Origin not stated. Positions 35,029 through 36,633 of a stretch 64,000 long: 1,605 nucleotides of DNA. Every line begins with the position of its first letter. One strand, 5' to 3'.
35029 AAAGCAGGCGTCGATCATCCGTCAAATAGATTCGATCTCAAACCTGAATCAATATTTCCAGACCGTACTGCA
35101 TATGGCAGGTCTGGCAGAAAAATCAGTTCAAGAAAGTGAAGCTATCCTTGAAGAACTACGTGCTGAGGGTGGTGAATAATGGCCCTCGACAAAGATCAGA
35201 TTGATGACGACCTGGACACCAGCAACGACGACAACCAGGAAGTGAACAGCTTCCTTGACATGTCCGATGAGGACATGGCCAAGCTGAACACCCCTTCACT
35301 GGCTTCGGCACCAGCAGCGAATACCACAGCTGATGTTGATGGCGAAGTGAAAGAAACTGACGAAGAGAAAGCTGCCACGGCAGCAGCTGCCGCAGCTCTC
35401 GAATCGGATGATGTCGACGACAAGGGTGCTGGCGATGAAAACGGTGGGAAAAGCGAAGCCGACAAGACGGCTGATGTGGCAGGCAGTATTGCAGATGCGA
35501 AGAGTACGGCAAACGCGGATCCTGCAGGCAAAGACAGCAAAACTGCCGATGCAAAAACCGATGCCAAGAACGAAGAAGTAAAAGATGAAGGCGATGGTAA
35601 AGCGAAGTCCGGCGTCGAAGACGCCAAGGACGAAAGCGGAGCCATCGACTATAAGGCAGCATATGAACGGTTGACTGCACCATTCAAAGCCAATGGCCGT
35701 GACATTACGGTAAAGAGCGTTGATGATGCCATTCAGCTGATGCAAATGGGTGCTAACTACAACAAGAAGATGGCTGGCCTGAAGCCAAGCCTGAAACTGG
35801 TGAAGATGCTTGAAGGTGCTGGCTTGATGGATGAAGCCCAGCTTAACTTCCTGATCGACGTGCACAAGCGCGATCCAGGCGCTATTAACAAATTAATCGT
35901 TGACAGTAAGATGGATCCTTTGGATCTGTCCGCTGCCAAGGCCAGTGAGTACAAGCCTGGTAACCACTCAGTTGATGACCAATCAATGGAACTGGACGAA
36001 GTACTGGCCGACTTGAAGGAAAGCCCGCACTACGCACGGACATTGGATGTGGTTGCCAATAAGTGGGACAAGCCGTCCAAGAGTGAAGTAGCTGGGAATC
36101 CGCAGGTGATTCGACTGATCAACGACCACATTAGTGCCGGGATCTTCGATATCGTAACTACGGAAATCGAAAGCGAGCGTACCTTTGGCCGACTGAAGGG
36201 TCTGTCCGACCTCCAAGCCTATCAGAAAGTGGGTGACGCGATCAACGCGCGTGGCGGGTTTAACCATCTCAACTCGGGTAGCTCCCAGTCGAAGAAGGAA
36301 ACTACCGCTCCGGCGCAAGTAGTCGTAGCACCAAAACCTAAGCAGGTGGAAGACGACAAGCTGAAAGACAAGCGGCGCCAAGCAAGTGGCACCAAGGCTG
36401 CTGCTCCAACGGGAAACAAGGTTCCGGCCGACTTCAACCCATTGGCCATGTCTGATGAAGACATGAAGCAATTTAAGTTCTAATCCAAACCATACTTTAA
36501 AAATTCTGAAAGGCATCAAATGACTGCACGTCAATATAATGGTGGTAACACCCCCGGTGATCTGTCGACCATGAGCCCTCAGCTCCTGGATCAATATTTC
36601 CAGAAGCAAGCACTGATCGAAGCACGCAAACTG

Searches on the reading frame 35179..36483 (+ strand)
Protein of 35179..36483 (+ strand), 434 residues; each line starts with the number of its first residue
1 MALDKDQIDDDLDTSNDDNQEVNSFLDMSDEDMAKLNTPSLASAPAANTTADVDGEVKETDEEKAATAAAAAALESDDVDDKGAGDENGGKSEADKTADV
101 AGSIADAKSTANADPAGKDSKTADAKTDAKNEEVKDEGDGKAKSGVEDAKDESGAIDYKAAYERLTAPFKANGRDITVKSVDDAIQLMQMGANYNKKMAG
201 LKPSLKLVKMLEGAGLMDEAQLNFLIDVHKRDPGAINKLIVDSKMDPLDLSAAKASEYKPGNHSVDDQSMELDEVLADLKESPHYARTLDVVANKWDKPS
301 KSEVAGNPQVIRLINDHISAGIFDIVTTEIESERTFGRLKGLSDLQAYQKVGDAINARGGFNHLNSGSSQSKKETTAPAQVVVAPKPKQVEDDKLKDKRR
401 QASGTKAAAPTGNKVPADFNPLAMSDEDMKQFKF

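Call 66: search_protein_families(library=phrogs, proteins=[window:35179-36483:+], max_evalue=0.001)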
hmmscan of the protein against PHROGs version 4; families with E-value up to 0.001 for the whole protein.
window:35179-36483:+ (434 aa): 1 family
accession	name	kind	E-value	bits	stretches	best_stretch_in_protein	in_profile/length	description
phrog_2120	-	tail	2.9e-114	383.2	1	20-432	4-398/403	tail length tape measure protein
